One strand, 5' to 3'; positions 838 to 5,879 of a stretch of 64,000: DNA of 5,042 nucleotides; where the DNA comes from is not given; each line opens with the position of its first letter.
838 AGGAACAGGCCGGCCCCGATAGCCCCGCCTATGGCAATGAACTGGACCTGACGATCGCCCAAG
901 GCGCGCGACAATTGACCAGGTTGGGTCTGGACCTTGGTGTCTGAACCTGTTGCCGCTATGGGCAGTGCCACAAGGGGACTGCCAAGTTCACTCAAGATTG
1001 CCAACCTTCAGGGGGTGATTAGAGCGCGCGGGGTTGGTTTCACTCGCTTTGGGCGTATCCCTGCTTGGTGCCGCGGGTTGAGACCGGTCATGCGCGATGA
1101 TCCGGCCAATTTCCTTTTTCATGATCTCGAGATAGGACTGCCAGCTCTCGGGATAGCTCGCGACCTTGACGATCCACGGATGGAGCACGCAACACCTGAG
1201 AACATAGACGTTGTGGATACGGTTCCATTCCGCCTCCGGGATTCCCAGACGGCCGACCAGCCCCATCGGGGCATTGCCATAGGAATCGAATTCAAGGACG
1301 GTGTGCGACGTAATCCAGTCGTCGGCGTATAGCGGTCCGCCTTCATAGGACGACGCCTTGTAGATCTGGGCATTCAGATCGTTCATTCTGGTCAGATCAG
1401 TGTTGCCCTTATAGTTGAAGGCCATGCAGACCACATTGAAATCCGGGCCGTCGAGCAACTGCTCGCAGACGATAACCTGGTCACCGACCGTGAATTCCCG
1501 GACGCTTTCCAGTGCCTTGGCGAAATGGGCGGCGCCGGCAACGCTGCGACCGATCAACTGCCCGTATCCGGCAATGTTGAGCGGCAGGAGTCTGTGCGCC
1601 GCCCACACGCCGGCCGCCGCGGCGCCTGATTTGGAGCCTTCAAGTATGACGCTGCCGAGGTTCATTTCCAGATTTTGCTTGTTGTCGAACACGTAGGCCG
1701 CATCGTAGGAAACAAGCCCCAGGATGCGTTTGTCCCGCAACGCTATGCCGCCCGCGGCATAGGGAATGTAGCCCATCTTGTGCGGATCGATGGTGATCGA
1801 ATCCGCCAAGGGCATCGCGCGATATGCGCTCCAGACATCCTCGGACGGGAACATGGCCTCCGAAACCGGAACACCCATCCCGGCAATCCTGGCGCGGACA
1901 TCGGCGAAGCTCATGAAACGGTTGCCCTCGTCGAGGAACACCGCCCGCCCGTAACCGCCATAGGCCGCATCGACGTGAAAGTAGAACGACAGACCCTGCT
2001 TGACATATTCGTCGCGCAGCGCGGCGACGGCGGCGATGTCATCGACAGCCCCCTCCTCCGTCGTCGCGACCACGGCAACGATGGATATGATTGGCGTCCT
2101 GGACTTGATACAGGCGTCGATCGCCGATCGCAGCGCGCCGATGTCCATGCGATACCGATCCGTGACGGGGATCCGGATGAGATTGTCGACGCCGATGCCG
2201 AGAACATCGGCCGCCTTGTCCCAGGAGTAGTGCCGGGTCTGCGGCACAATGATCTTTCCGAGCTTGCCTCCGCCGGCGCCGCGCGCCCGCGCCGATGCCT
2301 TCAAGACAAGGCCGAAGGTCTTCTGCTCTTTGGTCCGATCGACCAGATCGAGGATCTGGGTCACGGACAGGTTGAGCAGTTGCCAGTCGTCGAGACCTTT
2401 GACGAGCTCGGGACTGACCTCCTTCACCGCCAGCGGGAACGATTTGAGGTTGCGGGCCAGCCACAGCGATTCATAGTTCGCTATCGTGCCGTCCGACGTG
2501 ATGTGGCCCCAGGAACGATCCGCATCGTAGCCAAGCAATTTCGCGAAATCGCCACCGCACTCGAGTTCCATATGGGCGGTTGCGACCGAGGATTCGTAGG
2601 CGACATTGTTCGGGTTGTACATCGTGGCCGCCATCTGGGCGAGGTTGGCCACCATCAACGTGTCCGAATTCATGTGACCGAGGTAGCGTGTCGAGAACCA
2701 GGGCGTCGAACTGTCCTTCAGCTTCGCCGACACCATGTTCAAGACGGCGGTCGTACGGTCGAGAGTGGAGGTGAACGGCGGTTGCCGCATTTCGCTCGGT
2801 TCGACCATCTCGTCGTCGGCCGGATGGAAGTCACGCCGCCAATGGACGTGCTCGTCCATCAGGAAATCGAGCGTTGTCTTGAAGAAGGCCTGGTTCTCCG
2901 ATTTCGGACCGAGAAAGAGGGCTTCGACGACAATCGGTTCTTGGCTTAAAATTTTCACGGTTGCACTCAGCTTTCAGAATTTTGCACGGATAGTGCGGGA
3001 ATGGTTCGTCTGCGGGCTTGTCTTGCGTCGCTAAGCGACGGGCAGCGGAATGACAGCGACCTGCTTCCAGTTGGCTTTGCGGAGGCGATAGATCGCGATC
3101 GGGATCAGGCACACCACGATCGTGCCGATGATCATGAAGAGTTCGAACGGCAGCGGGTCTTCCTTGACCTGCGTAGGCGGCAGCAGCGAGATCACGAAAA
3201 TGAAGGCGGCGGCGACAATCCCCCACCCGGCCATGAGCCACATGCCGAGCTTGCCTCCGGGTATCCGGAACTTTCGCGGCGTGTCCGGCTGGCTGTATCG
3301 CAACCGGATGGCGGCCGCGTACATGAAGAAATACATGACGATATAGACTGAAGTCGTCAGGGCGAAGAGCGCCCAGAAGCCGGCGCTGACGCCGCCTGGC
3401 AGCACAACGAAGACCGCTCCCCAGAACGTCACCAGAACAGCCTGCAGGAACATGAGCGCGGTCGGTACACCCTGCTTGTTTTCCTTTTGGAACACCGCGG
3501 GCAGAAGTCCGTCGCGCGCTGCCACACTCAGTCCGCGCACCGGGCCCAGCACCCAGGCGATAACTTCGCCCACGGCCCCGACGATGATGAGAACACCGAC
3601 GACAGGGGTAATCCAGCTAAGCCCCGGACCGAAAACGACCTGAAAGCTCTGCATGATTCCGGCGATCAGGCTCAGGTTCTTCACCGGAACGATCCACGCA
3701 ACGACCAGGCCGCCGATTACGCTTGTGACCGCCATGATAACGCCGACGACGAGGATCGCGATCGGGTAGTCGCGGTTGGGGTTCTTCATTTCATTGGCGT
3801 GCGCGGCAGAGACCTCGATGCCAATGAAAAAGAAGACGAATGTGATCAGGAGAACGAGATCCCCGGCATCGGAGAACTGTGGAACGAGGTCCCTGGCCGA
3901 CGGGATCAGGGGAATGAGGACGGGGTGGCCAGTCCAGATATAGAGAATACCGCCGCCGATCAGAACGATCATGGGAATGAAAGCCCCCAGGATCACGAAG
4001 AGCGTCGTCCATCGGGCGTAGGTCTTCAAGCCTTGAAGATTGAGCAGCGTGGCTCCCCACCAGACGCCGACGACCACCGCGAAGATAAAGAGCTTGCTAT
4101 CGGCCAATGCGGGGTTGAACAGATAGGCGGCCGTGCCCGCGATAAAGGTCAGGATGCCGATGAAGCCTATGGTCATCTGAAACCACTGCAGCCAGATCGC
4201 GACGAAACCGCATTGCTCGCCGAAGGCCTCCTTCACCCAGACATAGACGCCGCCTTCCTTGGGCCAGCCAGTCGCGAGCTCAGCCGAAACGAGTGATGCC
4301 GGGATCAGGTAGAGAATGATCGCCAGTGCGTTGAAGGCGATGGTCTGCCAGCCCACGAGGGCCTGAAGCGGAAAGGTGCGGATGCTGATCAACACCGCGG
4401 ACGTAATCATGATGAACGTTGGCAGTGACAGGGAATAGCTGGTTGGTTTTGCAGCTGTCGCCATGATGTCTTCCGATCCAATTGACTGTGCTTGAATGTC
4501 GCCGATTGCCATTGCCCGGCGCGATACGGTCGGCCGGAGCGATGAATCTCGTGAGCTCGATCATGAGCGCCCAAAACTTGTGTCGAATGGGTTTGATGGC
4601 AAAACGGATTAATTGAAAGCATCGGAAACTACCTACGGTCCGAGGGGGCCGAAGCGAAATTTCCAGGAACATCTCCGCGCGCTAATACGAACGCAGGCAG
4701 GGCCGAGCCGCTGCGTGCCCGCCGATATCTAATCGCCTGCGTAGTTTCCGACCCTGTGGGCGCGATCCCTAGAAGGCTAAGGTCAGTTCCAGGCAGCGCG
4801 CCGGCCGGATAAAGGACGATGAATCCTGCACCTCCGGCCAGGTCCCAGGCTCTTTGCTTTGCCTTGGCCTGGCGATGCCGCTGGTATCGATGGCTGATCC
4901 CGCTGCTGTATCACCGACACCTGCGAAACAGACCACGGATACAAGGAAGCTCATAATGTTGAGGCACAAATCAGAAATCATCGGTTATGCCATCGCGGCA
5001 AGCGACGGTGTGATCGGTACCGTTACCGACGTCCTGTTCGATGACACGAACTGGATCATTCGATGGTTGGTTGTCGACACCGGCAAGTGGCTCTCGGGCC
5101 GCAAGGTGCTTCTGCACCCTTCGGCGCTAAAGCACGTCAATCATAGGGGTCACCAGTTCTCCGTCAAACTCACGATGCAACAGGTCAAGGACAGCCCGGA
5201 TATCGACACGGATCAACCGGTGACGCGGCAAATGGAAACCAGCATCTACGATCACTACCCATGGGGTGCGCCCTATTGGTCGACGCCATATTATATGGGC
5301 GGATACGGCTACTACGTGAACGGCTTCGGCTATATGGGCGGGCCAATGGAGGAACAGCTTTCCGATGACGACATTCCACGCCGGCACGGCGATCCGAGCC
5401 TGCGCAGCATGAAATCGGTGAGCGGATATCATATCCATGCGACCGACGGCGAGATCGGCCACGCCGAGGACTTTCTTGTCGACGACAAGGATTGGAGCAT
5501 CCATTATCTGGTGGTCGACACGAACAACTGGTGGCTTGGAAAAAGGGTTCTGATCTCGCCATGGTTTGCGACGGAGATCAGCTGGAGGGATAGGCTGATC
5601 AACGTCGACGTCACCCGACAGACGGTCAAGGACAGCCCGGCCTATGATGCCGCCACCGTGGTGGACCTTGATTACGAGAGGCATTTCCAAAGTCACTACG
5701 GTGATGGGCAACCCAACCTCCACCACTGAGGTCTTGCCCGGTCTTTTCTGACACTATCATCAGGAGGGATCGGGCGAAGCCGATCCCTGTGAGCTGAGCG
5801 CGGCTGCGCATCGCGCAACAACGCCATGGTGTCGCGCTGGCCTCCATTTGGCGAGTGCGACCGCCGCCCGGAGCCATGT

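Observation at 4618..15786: Eight co-oriented copies of an 18-nt motif define a candidate private regulon for a stress/signalling island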

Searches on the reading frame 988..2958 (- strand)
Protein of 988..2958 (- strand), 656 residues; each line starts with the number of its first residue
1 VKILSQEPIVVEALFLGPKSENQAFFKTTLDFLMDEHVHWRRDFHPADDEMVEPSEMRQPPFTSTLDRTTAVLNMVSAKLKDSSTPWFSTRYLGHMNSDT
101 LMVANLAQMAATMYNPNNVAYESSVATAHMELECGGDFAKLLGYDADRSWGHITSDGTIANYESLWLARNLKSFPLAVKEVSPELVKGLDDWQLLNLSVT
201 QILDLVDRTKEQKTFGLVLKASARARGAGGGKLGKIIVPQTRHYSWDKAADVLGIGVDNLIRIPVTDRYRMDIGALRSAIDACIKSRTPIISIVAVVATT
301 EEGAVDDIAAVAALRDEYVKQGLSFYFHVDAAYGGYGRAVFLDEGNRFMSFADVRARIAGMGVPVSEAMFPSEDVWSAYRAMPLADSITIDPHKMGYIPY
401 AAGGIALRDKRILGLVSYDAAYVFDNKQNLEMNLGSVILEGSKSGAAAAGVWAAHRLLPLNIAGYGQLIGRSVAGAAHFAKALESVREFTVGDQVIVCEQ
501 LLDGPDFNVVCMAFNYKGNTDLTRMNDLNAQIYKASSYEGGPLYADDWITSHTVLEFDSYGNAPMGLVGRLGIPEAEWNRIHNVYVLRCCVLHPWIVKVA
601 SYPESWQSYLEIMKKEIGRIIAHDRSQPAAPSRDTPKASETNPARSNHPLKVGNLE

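Call 5: search_protein_families(library=pfam, proteins=[window:988-2958:-], max_evalue=0.01)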
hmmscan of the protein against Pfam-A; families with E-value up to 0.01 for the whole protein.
window:988-2958:- (656 aa): 2 families
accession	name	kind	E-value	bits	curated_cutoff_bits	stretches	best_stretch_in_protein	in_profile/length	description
PF21391.3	tyr_de_CO2_C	-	8.8e-37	126.6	27.2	1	475-608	1-132/141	Tyrosine decarboxylase, C-terminal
PF00282.25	Pyridoxal_deC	-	2.8e-23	82.7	27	2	241-335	153-239/375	Pyridoxal-dependent decarboxylase conserved domain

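Call 61: search_protein_families(library=ncbifam, proteins=[window:988-2958:-], max_evalue=0.001)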
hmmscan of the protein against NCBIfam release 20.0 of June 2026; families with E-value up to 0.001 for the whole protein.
window:988-2958:- (656 aa): 6 families
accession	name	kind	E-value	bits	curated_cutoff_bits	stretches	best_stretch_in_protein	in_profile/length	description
TIGR03811.1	tyr_de_CO2_Ent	equivalog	4.1e-208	692.7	905.3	1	11-604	4-591/608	tyrosine decarboxylase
TIGR03799.1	NOD_PanD_pyr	equivalog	9.6e-43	146.3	606.1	3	235-336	211-307/522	pyridoxal-dependent aspartate 1-decarboxylase PanP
TIGR03812.1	tyr_de_CO2_Arch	equivalog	2.5e-36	125.3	299.4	2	232-338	106-198/375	tyrosine decarboxylase MfnA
NF052646.1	DABADecarRhbB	equivalog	1.5e-18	66.6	900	1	222-335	175-283/491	L-2,4-diaminobutyrate decarboxylase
NF002748.0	PRK02769.1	equivalog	5.6e-15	54.9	305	2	238-348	115-218/382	histidine decarboxylase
TIGR01788.1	Glu-decarb-GAD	equivalog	4.5e-08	32.2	380.4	1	234-518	139-366/431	glutamate decarboxylase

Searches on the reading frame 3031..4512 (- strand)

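Call 5: search_protein_families(library=pfam, proteins=[window:3031-4512:-], max_evalue=0.01)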
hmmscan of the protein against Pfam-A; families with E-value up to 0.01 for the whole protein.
window:3031-4512:- (493 aa): 2 families
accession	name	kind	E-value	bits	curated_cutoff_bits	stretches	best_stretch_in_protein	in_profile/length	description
PF13520.12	AA_permease_2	-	1.1e-54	186.5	27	1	32-463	6-423/427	Amino acid permease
PF00324.27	AA_permease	-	1.2e-22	80.7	24.6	1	63-484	36-463/470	Amino acid permease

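Call 61: search_protein_families(library=ncbifam, proteins=[window:3031-4512:-], max_evalue=0.001)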
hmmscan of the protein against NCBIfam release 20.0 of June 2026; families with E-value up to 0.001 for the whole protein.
window:3031-4512:- (493 aa): 21 families
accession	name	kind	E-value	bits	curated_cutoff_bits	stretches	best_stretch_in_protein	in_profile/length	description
TIGR03813.2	Gln_GABA_anti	equivalog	3.1e-115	385.9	650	1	27-484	3-464/479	glutamine/gamma-aminobutyrate antiporter GadC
NF053662.1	Glu_GABA_anti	equivalog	1.4e-112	377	640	1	28-484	2-452/468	glutamate/gamma-aminobutyrate antiporter GadC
NF040513.1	antiport_TyrP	equivalog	3.4e-102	342.5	630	1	27-483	4-464/465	tyrosine-tyramine antiporter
TIGR00910.1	2A0307_GadC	equivalog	2e-95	320.3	673.5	1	26-483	11-472/511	glutamate/gamma-aminobutyrate antiporter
TIGR00905.1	2A0302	subfamily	1.6e-24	86.6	409.05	1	73-408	58-385/473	basic amino acid/polyamine antiporter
NF011775.0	PRK15238.1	equivalog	3.3e-18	65.8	400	1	35-481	17-493/500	glutamate/gamma-aminobutyrate family transporter YjeM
NF007929.0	PRK10644.1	equivalog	4.7e-18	65.1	574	1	60-398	44-365/445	arginine/agmatine antiporter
TIGR00909.1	2A0306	subfamily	7.4e-18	64.7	556.8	1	58-436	40-397/429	amino acid transporter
NF007938.0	PRK10655.1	equivalog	6.4e-17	61.9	409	1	84-409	66-378/438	putrescine-ornithine antiporter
TIGR03810.1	arg_ornith_anti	equivalog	1.9e-16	59.8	591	1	51-407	37-380/468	arginine-ornithine antiporter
NF008245.0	PRK11021.1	equivalog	1.6e-15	57.1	284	1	63-428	46-387/419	L-methionine/branched-chain amino acid transporter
TIGR04299.1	antiport_PotE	equivalog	8e-14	51.7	560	1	84-404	64-371/430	putrescine-ornithine antiporter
TIGR00908.1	2A0305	equivalog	5.3e-13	48.7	381.75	1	54-439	38-401/442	ethanolamine permease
NF053761.1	BrChAATpBcaP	equivalog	1.6e-12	47.3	690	1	70-419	70-410/460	branched-chain amino acid transporter BcaP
TIGR00911.1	2A0308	subfamily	1.3e-11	43.7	701.8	1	53-447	80-453/505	L-type amino acid transporter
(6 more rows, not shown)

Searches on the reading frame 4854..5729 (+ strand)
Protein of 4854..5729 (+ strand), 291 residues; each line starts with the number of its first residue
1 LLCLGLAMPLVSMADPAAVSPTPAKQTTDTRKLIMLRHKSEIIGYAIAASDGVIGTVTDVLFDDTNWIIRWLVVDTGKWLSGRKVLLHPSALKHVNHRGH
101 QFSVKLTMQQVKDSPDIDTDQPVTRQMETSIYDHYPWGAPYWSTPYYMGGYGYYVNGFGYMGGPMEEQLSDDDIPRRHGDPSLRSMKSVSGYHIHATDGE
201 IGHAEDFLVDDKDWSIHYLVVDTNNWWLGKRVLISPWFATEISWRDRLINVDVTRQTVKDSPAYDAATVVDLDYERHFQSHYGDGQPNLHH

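Call 5: search_protein_families(library=pfam, proteins=[window:4854-5729:+], max_evalue=0.01)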
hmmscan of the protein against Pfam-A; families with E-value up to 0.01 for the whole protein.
window:4854-5729:+ (291 aa): 1 family
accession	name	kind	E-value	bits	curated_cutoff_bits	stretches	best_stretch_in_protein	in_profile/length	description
PF05239.21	PRC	-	2.1e-12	47.3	21.2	2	40-90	7-58/78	PRC-barrel domain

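Call 61: search_protein_families(library=ncbifam, proteins=[window:4854-5729:+], max_evalue=0.001)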
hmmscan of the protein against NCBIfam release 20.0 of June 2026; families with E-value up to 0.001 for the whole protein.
window:4854-5729:+ (291 aa): 1 family
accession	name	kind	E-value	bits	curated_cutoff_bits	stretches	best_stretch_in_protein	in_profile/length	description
TIGR01150.2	puhA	equivalog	1.9e-15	57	200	2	36-141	145-252/262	photosynthetic reaction center subunit H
